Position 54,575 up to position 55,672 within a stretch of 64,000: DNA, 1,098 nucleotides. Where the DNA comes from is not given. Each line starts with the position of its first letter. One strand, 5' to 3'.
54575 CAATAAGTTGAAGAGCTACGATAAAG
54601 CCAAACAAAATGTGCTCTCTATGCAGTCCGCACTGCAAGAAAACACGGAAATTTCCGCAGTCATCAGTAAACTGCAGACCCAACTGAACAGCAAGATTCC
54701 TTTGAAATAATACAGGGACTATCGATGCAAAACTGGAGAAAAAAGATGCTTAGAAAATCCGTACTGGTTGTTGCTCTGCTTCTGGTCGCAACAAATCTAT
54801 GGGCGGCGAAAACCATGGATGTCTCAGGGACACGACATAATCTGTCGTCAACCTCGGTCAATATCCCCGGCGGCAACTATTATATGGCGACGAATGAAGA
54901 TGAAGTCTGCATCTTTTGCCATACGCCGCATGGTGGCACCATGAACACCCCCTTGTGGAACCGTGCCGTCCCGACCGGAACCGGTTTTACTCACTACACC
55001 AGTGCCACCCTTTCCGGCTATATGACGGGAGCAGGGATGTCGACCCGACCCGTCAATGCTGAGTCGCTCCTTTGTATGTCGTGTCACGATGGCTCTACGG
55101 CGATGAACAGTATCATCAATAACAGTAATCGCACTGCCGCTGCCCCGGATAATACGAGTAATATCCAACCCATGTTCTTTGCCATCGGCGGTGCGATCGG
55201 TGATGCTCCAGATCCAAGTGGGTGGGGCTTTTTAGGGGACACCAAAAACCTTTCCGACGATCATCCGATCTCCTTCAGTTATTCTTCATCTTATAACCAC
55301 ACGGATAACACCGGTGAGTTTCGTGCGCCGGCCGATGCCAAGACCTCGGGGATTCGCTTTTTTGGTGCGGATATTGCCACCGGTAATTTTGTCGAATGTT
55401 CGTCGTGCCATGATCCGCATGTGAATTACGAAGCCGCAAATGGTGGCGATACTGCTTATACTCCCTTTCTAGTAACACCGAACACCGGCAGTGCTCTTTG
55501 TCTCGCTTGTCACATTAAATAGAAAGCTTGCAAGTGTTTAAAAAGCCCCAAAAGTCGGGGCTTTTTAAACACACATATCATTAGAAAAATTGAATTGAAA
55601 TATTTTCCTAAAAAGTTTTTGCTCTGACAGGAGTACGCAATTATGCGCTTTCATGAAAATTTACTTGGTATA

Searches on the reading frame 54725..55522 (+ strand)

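Call 57: search_protein_families(library=pfam, proteins=[window:54725-55522:+], max_evalue=0.00001)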
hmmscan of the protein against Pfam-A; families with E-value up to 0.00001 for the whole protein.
window:54725-55522:+ (265 aa): 1 family
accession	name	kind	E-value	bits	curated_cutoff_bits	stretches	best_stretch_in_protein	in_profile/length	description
PF09699.15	Paired_CXXCH_1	-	1.1e-08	35.1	20.6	0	224-263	8-36/41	Doubled CXXCH motif (Paired_CXXCH_1)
